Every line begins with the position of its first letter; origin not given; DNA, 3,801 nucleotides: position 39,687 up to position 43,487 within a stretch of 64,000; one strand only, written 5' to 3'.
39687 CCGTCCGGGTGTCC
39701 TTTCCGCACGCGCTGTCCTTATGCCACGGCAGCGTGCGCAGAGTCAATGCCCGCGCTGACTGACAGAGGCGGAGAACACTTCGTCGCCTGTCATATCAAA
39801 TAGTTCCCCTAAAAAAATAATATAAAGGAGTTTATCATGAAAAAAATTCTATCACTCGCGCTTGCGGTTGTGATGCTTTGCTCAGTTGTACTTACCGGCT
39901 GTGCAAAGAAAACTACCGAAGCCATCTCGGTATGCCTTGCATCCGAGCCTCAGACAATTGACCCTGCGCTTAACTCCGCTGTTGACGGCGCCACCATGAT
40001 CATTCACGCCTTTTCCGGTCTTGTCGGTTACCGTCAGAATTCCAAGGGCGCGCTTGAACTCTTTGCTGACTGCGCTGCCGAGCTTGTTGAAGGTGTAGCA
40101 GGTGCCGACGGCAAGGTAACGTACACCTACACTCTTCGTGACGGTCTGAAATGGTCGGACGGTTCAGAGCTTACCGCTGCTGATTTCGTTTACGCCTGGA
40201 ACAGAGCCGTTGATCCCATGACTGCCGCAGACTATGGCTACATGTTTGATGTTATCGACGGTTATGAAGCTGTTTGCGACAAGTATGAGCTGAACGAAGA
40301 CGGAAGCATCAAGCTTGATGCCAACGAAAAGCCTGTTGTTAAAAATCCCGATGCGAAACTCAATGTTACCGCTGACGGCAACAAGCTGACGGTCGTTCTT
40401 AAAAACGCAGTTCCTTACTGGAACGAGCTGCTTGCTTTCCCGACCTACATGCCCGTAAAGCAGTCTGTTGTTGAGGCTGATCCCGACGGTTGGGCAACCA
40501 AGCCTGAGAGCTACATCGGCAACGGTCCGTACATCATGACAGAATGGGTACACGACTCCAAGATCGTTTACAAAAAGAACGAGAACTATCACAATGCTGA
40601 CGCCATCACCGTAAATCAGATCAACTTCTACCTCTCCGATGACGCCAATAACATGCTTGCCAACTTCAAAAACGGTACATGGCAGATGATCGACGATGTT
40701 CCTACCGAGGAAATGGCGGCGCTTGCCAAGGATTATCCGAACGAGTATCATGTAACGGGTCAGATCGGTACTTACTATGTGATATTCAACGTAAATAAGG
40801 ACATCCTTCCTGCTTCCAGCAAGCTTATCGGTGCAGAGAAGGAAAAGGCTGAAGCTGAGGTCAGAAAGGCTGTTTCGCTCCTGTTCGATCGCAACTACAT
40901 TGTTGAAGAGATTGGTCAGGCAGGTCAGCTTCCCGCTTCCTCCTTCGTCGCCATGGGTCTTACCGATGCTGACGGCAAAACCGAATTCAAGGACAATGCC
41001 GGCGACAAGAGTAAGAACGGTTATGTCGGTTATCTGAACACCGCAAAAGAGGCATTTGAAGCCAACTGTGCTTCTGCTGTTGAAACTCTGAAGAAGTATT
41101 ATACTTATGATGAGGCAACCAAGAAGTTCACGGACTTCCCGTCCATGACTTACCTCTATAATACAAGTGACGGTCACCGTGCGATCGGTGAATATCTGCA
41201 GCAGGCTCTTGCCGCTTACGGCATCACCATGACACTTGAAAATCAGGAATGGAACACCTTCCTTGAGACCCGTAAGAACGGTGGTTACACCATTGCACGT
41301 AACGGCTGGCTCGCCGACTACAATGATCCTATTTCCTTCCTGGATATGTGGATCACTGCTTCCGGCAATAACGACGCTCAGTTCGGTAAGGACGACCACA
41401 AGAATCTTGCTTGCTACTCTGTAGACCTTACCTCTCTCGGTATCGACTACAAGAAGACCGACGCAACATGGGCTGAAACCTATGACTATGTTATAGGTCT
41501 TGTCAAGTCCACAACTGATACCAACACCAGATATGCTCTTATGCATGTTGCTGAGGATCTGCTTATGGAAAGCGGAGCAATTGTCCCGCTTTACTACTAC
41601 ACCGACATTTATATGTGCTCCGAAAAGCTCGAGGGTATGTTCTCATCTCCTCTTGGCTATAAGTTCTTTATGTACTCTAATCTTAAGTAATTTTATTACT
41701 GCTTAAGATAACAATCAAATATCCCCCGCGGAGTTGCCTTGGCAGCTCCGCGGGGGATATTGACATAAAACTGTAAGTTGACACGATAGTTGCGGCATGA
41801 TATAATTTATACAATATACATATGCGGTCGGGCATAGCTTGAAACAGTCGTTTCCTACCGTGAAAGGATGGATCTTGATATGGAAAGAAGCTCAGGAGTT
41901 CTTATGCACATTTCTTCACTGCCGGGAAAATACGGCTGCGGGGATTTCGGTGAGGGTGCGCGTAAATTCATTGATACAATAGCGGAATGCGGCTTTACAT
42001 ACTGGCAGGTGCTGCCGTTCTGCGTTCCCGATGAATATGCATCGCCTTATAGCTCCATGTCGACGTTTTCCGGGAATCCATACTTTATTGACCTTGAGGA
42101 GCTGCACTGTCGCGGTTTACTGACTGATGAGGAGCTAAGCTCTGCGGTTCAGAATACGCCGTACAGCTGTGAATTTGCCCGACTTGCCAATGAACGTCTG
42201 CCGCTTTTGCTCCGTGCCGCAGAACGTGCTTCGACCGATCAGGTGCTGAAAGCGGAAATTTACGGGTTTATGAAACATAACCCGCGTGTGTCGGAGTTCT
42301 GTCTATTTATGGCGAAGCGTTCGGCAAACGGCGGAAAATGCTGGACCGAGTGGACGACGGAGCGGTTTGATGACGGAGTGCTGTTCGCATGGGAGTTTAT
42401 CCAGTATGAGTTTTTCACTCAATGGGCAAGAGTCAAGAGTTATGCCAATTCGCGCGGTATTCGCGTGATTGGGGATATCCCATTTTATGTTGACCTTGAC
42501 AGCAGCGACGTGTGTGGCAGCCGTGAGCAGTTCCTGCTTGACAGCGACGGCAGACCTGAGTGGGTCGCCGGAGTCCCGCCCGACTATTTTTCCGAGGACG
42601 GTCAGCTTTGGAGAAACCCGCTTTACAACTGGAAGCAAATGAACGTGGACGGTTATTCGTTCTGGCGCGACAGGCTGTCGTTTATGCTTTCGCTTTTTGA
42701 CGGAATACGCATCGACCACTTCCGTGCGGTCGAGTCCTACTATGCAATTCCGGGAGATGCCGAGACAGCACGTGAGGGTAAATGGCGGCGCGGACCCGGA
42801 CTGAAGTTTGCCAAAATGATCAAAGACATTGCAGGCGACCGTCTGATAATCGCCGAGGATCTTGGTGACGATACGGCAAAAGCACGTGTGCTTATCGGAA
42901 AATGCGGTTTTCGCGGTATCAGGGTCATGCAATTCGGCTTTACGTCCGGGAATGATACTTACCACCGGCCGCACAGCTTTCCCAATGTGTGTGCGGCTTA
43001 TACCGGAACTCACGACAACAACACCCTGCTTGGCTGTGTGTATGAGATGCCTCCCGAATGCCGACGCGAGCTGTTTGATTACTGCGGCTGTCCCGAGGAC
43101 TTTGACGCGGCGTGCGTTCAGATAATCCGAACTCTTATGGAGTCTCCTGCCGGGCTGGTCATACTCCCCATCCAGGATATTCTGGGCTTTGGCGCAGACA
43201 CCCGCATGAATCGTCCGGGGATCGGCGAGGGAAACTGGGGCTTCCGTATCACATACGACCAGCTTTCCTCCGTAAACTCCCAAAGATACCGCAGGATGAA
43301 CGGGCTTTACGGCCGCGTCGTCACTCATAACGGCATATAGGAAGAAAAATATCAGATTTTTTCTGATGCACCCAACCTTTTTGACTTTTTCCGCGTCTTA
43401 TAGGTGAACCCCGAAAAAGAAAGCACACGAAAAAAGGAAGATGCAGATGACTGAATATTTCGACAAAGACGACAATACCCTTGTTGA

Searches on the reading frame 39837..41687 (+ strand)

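Call 51: search_protein_families(library=pfam, proteins=[window:39837-41687:+], max_evalue=0.00001)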
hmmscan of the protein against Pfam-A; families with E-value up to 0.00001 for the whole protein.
window:39837-41687:+ (617 aa): 1 family
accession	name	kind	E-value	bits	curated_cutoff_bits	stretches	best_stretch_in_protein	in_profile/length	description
PF00496.27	SBP_bac_5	-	1.5e-64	218.9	32.4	1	91-512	14-367/368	Bacterial extracellular solute-binding proteins, family 5 Middle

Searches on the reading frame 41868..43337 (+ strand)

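Call 51: search_protein_families(library=pfam, proteins=[window:41868-43337:+], max_evalue=0.00001)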
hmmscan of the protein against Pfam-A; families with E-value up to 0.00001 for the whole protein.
window:41868-43337:+ (490 aa): 1 family
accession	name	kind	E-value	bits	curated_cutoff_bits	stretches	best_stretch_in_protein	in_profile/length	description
PF02446.23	Glyco_hydro_77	-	3e-129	432.3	25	1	13-466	1-464/465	4-alpha-glucanotransferase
